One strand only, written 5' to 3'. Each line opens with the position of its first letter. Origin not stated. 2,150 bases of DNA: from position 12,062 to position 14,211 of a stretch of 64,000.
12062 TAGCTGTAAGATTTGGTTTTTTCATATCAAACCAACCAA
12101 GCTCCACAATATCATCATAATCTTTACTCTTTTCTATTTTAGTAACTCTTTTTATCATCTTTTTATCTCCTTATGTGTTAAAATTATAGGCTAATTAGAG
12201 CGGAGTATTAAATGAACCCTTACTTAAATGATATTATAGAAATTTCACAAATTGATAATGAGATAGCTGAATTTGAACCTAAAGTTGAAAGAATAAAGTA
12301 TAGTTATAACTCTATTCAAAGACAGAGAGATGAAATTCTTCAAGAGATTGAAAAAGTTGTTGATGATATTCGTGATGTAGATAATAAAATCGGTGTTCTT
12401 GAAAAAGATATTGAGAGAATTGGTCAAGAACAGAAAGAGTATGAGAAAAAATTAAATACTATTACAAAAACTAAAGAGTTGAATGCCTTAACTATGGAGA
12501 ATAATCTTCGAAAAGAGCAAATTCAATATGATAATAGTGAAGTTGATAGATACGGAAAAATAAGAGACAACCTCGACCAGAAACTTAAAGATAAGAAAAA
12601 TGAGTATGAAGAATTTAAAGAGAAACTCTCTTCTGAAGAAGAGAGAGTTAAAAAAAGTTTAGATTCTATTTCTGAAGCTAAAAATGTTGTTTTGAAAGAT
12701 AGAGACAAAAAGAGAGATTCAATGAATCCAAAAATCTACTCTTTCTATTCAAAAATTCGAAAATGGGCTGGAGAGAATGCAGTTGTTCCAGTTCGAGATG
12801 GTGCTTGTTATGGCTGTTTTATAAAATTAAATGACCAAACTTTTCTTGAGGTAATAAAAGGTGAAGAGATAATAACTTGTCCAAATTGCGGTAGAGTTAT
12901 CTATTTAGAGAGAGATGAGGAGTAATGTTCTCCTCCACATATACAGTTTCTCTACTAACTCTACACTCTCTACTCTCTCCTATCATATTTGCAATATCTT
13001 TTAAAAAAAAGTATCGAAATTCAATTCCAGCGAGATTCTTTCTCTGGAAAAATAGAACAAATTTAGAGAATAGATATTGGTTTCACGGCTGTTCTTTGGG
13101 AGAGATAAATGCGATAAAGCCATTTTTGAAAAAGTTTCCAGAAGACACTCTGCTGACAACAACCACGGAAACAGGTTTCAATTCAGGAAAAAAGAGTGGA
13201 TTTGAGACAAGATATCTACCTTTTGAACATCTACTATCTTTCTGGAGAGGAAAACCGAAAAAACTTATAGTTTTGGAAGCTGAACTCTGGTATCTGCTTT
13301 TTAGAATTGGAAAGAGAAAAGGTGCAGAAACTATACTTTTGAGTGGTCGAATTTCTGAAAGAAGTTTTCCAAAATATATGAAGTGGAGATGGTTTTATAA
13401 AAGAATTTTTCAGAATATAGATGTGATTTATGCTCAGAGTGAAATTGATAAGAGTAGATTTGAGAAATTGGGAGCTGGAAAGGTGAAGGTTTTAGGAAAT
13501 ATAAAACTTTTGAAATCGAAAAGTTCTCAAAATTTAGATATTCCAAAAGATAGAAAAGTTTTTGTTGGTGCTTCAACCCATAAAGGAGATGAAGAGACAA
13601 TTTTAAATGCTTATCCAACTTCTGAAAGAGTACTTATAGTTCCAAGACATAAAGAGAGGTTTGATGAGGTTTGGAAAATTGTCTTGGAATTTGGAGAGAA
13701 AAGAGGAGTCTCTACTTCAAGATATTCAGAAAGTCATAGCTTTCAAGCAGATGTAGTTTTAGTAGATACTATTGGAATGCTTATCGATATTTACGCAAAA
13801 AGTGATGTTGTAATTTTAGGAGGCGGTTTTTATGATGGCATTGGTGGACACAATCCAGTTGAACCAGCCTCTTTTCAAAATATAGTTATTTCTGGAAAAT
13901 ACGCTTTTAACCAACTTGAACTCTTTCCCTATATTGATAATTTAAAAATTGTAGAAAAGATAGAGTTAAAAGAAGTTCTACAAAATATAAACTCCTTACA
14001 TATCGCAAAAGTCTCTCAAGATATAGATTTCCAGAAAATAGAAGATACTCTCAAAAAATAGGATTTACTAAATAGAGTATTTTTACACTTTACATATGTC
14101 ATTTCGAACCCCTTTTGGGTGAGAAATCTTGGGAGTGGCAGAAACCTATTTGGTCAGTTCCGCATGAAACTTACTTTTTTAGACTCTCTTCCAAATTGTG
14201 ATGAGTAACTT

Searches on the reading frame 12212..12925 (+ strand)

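Call 12: search_protein_families(library=pfam, proteins=[window:12212-12925:+], max_evalue=0.01)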
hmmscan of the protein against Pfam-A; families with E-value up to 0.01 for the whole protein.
window:12212-12925:+ (237 aa): 8 families
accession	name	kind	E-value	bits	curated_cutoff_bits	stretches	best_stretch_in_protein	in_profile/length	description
PF02591.20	Zn_ribbon_9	-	7e-13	48.9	29.1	1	198-229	1-32/33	C4-type zinc ribbon domain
PF24481.2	CT398_CC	-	2.9e-06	27.7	27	1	31-184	23-177/180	CT398-like coiled coil hairpin domain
PF12128.14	DUF3584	-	0.00069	17.7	31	1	7-165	766-921/1191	Protein of unknown function (DUF3584)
PF05615.18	THOC7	-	0.0021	18.8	28.7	1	13-88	49-127/136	Tho complex subunit 7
PF05377.16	FlaC_arch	-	0.0023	18.7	27.8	1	18-56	2-40/55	Flagella accessory protein C (FlaC)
PF06009.19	Laminin_II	-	0.0035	17.8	33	1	13-80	14-81/138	Laminin Domain II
PF17675.6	APG6_N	-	0.0038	18.1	45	1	17-109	38-130/132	Apg6 coiled-coil region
PF04136.21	COG3_N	-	0.004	17.5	27.9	1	25-86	6-67/147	Conserved oligomeric Golgi complex subunit 3, N-terminal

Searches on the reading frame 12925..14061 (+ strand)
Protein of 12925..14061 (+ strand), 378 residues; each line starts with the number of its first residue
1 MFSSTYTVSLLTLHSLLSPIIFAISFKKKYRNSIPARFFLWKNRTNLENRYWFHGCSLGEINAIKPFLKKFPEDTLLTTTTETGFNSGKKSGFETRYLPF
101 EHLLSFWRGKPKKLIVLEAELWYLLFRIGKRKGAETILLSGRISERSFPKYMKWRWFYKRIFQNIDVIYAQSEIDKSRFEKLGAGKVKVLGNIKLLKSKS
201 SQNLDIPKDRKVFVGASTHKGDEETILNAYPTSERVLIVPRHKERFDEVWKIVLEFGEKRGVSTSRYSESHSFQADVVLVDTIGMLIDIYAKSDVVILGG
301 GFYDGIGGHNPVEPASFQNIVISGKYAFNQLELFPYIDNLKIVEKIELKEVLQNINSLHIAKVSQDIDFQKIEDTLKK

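Call 12: search_protein_families(library=pfam, proteins=[window:12925-14061:+], max_evalue=0.01)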
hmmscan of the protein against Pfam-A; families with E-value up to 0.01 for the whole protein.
window:12925-14061:+ (378 aa): 1 family
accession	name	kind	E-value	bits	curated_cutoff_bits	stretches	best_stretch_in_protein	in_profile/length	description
PF04413.22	Glycos_transf_N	-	2.5e-37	128.6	23.9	1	34-195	3-177/179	3-Deoxy-D-manno-octulosonic-acid transferase (kdotransferase)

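Call 48: find_encoding_contigs(protein=window:12925-14061:+, flank=4000, max_places=10)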
Protein window:12925-14061:+ (378 aa): 23 contigs read that carry it; 5 places shown.
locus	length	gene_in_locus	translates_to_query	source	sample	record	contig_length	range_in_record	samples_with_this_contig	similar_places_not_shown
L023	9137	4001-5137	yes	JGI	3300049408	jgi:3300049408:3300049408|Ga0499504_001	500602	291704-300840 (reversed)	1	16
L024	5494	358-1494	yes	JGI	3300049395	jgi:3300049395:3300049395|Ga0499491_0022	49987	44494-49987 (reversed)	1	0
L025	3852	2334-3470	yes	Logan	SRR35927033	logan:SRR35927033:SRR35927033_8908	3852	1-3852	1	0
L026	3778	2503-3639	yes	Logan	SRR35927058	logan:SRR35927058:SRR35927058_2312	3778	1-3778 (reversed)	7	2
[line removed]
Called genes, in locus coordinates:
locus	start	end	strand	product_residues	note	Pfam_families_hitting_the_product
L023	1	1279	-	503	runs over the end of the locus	PF00916:Sulfate_transp, PF01740:STAS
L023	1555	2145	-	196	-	PF02492:cobW, PF03308:MeaB (weak)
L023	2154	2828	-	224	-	PF01730:UreF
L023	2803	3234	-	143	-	PF05194:UreE_C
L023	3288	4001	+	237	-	PF24481:CT398_CC (weak), PF27241:CLIP1 (faint), PF02591:Zn_ribbon_9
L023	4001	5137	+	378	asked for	PF04413:Glycos_transf_N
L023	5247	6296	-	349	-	PF02498:Bro-N, PF13310:Virulence_RhuM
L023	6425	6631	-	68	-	-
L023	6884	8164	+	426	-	PF00275:EPSP_synthase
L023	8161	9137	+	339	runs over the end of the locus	PF02547:Queuosine_synth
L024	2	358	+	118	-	?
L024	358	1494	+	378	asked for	PF04413:Glycos_transf_N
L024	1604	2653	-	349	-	PF02498:Bro-N, PF13310:Virulence_RhuM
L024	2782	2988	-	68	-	-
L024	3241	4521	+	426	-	PF00275:EPSP_synthase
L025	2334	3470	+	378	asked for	PF04413:Glycos_transf_N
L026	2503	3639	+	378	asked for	PF04413:Glycos_transf_N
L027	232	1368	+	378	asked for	PF04413:Glycos_transf_N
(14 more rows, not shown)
